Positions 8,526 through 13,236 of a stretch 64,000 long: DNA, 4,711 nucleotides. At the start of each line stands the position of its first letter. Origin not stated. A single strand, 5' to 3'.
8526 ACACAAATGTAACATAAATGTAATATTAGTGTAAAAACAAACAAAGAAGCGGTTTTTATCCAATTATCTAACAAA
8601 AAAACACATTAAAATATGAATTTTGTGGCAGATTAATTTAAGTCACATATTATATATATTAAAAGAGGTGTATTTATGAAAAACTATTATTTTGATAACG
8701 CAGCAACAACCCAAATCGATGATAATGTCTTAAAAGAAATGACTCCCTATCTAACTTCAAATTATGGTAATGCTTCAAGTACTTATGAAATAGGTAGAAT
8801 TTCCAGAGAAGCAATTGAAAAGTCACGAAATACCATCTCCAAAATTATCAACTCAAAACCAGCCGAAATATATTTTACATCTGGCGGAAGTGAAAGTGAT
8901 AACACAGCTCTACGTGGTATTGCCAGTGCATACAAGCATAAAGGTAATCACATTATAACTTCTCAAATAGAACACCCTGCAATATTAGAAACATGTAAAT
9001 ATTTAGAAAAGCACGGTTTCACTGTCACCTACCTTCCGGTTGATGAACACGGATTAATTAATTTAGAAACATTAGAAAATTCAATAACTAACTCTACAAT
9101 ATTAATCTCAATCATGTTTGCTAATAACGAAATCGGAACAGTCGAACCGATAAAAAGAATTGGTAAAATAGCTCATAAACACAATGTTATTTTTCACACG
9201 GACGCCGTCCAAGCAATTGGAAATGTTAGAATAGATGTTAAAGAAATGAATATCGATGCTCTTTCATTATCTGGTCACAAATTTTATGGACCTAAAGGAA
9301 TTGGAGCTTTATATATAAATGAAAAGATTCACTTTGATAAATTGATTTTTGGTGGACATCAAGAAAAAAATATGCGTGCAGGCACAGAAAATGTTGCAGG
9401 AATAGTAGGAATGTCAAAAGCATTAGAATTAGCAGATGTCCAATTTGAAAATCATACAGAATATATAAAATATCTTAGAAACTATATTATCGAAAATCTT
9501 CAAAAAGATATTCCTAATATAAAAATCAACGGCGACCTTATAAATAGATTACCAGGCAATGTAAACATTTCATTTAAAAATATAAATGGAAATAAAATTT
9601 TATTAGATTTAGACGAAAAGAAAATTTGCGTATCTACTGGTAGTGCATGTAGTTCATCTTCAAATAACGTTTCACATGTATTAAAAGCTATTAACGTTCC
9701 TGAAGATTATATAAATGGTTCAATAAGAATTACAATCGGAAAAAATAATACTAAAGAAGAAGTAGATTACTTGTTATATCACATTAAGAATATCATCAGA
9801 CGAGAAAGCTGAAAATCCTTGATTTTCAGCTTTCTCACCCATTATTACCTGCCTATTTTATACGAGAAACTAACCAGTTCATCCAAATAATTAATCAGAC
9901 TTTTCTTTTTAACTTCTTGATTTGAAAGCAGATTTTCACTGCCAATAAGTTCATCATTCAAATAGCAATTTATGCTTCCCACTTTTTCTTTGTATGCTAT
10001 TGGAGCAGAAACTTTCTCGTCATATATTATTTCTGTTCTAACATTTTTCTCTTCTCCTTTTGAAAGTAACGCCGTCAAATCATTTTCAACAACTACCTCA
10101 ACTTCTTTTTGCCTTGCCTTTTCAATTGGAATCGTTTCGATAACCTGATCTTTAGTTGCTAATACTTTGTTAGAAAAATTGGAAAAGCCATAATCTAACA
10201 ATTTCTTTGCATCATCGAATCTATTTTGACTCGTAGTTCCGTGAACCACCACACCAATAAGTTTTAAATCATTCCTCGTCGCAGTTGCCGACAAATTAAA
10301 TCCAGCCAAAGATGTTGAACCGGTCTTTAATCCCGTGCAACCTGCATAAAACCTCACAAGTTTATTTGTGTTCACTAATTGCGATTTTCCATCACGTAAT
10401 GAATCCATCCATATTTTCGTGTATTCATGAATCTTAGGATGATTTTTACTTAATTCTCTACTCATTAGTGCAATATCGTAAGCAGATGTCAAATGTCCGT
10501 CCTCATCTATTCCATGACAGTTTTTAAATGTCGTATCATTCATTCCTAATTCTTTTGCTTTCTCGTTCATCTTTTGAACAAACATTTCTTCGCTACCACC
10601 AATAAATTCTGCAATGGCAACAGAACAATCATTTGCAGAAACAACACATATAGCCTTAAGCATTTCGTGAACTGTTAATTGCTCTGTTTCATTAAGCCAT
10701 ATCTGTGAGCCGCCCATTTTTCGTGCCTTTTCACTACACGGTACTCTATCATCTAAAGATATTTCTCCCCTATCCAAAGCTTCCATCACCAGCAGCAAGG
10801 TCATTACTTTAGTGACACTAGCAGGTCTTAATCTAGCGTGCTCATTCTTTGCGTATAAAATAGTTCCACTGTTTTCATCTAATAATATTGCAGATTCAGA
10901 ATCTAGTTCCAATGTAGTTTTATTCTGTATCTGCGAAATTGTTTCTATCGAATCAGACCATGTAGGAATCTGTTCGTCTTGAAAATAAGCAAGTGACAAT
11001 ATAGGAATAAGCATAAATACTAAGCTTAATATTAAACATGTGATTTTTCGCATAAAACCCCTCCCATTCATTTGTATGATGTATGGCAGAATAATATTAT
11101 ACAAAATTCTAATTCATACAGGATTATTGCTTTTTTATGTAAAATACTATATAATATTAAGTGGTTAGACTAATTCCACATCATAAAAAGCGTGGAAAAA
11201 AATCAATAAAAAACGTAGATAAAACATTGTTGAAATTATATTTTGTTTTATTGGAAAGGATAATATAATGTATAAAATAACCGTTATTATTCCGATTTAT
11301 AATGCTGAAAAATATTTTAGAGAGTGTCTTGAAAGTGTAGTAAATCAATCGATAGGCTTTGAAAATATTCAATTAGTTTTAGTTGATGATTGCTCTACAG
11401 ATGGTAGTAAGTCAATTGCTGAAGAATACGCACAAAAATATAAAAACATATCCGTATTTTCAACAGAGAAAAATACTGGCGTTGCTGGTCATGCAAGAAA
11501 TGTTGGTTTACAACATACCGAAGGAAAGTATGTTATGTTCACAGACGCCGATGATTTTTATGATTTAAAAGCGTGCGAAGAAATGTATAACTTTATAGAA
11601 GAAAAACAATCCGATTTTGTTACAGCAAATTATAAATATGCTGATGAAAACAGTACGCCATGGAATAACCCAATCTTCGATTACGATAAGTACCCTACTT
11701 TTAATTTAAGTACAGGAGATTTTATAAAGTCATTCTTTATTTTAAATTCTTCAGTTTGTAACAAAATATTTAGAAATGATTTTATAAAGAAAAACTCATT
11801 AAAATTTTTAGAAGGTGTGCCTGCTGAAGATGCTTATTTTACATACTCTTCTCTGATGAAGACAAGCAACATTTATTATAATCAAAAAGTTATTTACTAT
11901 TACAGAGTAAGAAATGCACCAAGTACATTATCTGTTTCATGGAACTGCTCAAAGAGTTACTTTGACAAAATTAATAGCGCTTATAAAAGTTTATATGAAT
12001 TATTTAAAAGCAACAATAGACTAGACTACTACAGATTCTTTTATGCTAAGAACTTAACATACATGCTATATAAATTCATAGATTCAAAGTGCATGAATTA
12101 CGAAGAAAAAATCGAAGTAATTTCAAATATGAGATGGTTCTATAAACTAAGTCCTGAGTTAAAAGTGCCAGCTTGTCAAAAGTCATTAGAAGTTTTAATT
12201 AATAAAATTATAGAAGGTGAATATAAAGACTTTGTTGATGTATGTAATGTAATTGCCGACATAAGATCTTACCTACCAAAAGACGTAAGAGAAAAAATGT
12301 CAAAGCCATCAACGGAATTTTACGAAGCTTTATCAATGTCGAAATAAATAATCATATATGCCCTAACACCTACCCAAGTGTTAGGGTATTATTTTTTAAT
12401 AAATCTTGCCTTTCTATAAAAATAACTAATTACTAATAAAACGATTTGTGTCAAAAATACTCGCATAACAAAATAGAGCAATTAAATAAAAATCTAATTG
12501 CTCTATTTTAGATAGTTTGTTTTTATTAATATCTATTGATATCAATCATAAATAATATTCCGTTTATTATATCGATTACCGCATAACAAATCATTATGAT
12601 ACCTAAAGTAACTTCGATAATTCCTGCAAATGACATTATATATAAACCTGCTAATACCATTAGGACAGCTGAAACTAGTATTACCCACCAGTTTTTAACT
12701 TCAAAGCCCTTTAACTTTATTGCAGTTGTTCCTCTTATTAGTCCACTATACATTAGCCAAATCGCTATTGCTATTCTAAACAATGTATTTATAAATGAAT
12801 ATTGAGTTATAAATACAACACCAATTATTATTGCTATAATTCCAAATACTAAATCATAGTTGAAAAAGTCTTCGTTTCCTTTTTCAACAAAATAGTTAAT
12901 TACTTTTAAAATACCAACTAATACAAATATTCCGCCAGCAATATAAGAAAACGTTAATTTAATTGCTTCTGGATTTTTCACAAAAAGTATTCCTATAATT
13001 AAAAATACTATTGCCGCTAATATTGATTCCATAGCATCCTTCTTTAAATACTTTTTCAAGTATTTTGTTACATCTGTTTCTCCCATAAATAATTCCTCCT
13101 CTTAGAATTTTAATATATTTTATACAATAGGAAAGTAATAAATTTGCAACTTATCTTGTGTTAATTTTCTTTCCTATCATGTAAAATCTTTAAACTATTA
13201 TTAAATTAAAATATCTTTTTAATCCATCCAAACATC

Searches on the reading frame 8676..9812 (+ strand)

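Call 56: search_protein_families(library=pfam, proteins=[window:8676-9812:+], max_evalue=0.00001)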
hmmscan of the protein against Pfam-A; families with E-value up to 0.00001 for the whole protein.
window:8676-9812:+ (378 aa): 3 families
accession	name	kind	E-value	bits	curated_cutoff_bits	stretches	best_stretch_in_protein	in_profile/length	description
PF00266.25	Aminotran_5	-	2.1e-90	303.9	21.5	1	5-366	2-371/371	Aminotransferase class-V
PF01212.27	Beta_elim_lyase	-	6.3e-07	29.4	27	1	62-257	48-255/288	Beta-eliminating lyase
PF01041.23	DegT_DnrJ_EryC1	-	4.2e-06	26.7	19.8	1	88-183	62-152/360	DegT/DnrJ/EryC1/StrS aminotransferase family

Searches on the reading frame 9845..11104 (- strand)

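Call 56: search_protein_families(library=pfam, proteins=[window:9845-11104:-], max_evalue=0.00001)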
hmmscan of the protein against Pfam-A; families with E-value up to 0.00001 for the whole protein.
window:9845-11104:- (419 aa): 3 families
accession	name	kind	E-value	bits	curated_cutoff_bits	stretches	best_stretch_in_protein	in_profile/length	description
PF00768.25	Peptidase_S11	-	9.9e-73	245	27.6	1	63-289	6-237/239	D-alanyl-D-alanine carboxypeptidase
PF07943.18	PBP5_C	-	1.9e-18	66.8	21.2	1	310-400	1-91/91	Penicillin-binding protein 5, C-terminal domain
PF13354.11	Beta-lactamase2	-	3.9e-13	49.7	22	1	84-220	13-148/214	Beta-lactamase enzyme family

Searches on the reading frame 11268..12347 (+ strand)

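Call 56: search_protein_families(library=pfam, proteins=[window:11268-12347:+], max_evalue=0.00001)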
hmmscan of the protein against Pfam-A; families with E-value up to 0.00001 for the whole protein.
window:11268-12347:+ (359 aa): 3 families
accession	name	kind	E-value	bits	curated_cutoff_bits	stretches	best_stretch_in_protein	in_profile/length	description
PF00535.33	Glycos_transf_2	-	1.4e-37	129.7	23.3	1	5-168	1-168/168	Glycosyl transferase family 2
PF10111.15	Glyco_tranf_2_2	-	1.6e-11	44.6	27.3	1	5-113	1-109/276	Glycosyltransferase like family 2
PF13641.12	Glyco_tranf_2_3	-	2.8e-10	41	27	1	4-196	3-195/230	Glycosyltransferase like family 2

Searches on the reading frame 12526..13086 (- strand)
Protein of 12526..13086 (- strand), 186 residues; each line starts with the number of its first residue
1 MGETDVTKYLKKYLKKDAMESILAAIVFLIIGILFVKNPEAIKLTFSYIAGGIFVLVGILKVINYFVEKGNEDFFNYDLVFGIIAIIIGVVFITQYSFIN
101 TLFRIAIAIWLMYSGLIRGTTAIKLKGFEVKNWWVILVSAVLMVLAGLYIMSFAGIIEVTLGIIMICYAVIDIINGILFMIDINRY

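Call 56: search_protein_families(library=pfam, proteins=[window:12526-13086:-], max_evalue=0.00001)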
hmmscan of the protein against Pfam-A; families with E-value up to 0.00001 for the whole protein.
window:12526-13086:- (186 aa): 1 family
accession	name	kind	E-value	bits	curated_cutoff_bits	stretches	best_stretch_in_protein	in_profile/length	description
PF03729.18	DUF308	-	5.1e-17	62.3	25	1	24-94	2-73/73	Short repeat of unknown function (DUF308)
